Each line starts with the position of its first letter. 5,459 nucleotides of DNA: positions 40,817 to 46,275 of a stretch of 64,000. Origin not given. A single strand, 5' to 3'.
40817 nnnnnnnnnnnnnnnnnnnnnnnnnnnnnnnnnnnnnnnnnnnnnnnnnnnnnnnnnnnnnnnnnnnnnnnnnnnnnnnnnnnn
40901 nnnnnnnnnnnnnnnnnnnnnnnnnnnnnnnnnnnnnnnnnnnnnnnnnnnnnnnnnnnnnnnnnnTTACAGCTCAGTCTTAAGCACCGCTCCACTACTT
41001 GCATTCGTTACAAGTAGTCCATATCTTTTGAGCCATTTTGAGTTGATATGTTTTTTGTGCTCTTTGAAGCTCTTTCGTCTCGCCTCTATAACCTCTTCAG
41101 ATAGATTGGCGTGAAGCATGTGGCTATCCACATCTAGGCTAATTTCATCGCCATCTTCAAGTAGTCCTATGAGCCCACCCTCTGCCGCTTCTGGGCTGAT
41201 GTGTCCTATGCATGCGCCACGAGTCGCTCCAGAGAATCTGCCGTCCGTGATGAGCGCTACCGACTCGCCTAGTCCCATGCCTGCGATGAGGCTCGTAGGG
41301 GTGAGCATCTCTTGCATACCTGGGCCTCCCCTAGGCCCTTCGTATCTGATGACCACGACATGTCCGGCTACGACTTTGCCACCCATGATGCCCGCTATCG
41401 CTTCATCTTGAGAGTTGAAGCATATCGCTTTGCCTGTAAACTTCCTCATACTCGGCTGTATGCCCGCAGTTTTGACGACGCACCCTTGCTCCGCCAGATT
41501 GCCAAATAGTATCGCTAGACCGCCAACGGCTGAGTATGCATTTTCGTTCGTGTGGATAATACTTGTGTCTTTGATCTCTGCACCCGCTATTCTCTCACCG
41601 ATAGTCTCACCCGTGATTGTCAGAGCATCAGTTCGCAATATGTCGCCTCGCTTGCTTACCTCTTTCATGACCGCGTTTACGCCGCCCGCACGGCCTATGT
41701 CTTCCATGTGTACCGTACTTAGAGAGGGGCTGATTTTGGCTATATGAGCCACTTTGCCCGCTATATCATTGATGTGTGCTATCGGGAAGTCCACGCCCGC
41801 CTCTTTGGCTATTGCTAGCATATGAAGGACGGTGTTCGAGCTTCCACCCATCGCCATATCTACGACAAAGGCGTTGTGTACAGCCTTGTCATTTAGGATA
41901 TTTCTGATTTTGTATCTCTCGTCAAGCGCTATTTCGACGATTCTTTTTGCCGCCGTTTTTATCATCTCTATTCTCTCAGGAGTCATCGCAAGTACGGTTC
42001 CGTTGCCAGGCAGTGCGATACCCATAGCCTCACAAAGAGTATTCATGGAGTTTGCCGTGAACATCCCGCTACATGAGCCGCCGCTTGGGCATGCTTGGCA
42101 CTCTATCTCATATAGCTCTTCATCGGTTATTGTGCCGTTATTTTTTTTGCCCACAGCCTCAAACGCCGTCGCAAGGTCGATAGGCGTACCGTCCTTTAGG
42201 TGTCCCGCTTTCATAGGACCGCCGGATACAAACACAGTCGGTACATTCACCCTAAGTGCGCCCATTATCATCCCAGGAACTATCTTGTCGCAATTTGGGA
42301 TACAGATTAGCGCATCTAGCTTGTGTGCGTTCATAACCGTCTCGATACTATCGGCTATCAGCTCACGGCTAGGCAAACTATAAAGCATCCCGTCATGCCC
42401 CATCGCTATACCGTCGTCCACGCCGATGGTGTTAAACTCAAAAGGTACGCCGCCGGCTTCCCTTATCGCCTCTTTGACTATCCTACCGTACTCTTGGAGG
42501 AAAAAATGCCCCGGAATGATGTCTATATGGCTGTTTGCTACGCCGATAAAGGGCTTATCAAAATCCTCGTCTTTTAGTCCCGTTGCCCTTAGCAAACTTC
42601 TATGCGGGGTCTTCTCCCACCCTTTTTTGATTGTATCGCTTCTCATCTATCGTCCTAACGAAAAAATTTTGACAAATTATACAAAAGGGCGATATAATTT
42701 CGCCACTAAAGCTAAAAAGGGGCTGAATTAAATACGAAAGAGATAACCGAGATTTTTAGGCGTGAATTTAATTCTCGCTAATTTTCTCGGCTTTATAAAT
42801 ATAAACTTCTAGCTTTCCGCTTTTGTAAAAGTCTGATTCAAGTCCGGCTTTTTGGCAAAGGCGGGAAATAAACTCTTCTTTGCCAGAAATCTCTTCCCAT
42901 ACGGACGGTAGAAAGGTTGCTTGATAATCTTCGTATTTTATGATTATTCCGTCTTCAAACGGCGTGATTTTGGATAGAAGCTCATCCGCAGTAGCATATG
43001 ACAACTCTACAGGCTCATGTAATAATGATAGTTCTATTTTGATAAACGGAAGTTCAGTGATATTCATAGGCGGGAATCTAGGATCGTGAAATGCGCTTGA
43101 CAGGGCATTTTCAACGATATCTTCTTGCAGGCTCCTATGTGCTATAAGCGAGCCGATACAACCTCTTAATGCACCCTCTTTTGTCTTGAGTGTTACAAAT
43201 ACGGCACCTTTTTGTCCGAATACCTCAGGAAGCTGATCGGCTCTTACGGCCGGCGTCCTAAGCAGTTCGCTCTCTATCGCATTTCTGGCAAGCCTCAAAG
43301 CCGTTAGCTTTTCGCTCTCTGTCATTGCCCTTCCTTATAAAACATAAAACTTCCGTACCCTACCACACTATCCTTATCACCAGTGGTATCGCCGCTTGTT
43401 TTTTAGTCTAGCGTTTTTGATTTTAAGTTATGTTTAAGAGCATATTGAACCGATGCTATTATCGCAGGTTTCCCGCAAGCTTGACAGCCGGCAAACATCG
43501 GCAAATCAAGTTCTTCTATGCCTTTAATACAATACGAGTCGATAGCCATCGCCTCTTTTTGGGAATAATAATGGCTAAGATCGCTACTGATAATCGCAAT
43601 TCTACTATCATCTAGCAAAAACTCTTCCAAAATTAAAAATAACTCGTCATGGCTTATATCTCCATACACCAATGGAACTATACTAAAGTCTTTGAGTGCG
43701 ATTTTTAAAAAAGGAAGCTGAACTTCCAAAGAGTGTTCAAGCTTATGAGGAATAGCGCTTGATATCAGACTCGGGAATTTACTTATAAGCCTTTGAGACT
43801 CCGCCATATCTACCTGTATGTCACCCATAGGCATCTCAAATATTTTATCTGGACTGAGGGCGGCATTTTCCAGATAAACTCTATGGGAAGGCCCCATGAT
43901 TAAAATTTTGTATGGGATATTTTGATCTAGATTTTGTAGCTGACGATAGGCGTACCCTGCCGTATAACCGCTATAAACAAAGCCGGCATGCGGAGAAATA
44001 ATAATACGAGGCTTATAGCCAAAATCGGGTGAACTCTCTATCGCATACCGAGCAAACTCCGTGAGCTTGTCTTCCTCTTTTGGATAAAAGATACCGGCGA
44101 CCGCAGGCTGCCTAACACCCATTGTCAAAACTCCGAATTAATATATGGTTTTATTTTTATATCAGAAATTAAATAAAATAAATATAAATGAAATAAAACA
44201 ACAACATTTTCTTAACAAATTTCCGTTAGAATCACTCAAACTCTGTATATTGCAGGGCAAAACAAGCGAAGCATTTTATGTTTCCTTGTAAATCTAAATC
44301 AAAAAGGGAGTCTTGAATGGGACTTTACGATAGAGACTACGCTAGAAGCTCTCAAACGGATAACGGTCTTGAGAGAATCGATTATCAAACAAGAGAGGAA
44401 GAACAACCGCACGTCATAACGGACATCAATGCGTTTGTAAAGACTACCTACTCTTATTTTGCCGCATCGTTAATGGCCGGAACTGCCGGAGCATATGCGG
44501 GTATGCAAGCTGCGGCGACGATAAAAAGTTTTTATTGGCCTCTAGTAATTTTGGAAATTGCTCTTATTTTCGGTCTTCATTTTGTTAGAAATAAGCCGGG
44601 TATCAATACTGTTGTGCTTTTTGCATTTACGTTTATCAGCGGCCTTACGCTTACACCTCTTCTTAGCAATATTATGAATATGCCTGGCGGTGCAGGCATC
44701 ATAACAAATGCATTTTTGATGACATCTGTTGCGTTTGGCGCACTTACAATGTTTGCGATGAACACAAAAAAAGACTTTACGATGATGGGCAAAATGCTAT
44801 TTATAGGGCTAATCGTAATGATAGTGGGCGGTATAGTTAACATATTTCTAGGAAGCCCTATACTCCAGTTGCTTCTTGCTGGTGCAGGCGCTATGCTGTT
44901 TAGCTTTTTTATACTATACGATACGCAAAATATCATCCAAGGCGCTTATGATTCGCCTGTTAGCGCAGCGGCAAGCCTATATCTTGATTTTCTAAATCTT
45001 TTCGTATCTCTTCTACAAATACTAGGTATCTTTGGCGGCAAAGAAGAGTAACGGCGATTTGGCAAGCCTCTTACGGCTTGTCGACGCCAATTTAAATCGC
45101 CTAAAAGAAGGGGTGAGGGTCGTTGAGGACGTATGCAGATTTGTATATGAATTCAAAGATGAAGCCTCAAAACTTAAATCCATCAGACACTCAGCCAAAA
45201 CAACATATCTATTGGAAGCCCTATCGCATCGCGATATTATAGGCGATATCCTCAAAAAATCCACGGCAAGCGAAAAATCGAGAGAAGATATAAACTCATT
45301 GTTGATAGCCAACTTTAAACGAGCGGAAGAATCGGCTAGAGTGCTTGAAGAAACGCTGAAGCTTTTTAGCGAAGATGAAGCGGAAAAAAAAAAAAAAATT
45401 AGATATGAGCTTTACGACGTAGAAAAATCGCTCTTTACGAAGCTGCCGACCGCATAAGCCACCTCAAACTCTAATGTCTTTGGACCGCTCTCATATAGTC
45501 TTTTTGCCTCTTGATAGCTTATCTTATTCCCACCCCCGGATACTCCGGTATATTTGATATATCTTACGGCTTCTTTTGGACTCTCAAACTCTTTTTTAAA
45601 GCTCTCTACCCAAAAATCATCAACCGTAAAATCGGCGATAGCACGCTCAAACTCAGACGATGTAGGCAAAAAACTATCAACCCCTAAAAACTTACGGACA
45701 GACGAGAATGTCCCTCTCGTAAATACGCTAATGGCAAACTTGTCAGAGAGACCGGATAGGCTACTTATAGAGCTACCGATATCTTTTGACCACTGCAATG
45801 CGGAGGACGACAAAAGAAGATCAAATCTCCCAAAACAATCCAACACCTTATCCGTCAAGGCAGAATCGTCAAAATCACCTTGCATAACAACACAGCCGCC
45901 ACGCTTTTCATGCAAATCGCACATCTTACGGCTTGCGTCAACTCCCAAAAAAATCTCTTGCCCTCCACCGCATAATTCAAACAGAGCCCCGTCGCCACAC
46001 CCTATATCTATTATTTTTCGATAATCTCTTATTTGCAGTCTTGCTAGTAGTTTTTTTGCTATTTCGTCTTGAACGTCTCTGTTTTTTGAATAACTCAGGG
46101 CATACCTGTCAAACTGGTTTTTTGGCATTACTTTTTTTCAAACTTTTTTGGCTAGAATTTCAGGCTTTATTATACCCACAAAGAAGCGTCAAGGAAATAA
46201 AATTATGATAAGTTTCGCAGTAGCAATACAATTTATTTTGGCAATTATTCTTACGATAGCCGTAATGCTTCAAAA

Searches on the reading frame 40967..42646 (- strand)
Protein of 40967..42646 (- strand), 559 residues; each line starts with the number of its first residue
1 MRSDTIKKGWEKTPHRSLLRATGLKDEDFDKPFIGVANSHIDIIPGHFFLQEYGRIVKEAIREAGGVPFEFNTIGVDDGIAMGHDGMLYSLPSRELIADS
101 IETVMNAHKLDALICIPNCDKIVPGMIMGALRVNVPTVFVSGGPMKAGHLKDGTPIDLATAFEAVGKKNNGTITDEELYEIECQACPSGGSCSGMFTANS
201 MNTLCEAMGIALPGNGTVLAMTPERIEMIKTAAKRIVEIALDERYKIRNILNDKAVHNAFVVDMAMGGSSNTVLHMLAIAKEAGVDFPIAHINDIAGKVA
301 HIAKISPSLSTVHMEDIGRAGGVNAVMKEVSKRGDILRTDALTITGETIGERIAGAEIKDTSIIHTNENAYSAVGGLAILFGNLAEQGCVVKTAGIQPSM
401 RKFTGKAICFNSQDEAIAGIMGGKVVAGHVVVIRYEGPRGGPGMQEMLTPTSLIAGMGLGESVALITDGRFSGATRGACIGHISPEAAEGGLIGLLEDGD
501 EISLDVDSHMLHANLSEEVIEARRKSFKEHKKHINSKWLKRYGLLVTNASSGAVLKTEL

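Call 52: search_protein_families(library=ncbifam, proteins=[window:40967-42646:-], max_evalue=1e-10)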
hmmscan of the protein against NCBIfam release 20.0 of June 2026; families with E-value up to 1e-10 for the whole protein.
window:40967-42646:- (559 aa): 8 families
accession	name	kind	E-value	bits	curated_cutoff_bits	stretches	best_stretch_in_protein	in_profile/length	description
NF002068.0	PRK00911.1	subfamily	2.6e-240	798.7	644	1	1-557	5-557/559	dihydroxy-acid dehydratase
TIGR00110.1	ilvD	equivalog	3.8e-230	765.1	618.15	1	14-556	1-542/543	dihydroxy-acid dehydratase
NF009103.0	PRK12448.1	equivalog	2.2e-206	686.8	710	2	1-360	4-368/616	dihydroxy-acid dehydratase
NF004784.0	PRK06131.1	subfamily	1.7e-120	403.2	539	1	9-556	20-561/576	dihydroxy-acid dehydratase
NF009559.0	PRK13016.1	equivalog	5.3e-112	374.9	882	1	13-553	24-559/578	L-arabinonate dehydratase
NF009560.0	PRK13017.1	subfamily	2.8e-106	356.1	684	1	20-557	33-577/595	dihydroxy-acid dehydratase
TIGR01196.1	edd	equivalog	3e-71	240.5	708.25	1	31-526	64-567/601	phosphogluconate dehydratase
TIGR03432.1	yjhG_yagF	hypoth_equivalog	1.3e-69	235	808.15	1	46-531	82-590/640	YjhG/YagF family D-xylonate dehydratase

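Call 53: find_homologous_proteins(query=window:40967-42643:-, max_evalue=1e-100)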
Query window:40967-42643:- (558 aa): 8000 proteins with E <= 1e-100 among 8000 candidates; the best 120 are listed.
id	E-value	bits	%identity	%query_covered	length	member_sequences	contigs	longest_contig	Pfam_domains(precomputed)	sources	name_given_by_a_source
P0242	0.0e+0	1193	96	100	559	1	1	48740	PF24877.2,PF00920.28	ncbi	-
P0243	0.0e+0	1182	94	100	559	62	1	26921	PF24877.2,PF00920.28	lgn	-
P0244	0.0e+0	1177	93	100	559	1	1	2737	PF24877.2,PF00920.28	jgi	jgi:dihydroxy-acid dehydratase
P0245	0.0e+0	1174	94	100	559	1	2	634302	PF24877.2,PF00920.28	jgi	-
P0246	0.0e+0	1166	94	100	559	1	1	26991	PF24877.2,PF00920.28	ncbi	-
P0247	0.0e+0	1149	91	100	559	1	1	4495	PF24877.2,PF00920.28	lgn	-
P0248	0.0e+0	1143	91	100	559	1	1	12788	PF24877.2,PF00920.28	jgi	-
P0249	0.0e+0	1106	88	100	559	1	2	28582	PF24877.2,PF00920.28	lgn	-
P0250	0.0e+0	1099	88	100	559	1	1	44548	PF24877.2,PF00920.28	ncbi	-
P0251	0.0e+0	1069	85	100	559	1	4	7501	PF24877.2,PF00920.28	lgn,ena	-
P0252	0.0e+0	1067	85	100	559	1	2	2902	PF24877.2,PF00920.28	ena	-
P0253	0.0e+0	1067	85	100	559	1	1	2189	PF24877.2,PF00920.28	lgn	-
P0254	0.0e+0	1059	84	100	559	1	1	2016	PF24877.2,PF00920.28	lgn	-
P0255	0.0e+0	1056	84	100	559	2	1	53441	PF24877.2,PF00920.28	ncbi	ncbi:MAG: dihydroxy-acid dehydratase [Campylobacterales bacterium]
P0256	0.0e+0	1053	84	100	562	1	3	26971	PF24877.2,PF00920.28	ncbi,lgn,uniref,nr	ncbi:dihydroxy-acid dehydratase [Sulfuricurvum sp.]|uniref:dihydroxy-acid dehydratase n=1 Tax=Sulfur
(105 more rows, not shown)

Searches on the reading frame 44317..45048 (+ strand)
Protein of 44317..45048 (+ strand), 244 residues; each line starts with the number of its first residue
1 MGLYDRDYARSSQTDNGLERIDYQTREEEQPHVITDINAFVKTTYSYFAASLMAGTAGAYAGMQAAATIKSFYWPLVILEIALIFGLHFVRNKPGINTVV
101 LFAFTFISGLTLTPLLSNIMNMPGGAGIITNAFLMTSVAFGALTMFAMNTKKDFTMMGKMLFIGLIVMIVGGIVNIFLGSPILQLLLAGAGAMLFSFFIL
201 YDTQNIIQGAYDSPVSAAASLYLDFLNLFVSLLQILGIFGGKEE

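Call 74: search_protein_families(library=pfam, proteins=[window:44317-45048:+], max_evalue=0.01)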
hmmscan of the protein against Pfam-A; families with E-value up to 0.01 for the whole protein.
window:44317-45048:+ (244 aa): 1 family
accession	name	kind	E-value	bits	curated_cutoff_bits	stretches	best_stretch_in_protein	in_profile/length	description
PF01027.25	Bax1-I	-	7.3e-50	170.1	34.1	1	38-236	1-207/207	Inhibitor of apoptosis-promoting Bax1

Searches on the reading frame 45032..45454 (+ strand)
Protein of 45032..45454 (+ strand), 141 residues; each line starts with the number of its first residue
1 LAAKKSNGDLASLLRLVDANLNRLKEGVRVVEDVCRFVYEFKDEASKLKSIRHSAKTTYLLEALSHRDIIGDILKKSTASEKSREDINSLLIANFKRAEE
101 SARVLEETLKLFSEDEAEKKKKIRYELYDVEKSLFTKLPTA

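Call 74: search_protein_families(library=pfam, proteins=[window:45032-45454:+], max_evalue=0.01)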
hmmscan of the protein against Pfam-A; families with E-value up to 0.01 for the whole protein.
window:45032-45454:+ (141 aa): 1 family
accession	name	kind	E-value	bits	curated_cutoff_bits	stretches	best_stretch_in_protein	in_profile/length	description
PF17792.6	ThiD2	-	6.1e-35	120.8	23.5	1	15-132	1-123/124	ThiD2 family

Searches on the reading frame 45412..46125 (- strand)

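Call 74: search_protein_families(library=pfam, proteins=[window:45412-46125:-], max_evalue=0.01)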
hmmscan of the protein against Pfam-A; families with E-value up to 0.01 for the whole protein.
window:45412-46125:- (237 aa): 6 families
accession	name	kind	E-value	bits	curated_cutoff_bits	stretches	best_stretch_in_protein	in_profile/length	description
PF08241.18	Methyltransf_11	-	3.6e-06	28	21.2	1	39-119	1-79/95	Methyltransferase domain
PF08242.18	Methyltransf_12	-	2.2e-05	25.5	30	1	39-123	1-88/98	Methyltransferase domain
PF13649.12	Methyltransf_25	-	6.9e-05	23.9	27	1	38-111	1-75/97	Methyltransferase domain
PF07021.18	MetW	-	0.00022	21.3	21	1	32-134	11-109/193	Methionine biosynthesis protein MetW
PF13489.12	Methyltransf_23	-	0.0028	17.9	27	1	16-84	3-70/164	Methyltransferase domain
PF13847.12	Methyltransf_31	-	0.008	16.3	27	0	36-121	5-95/145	Methyltransferase domain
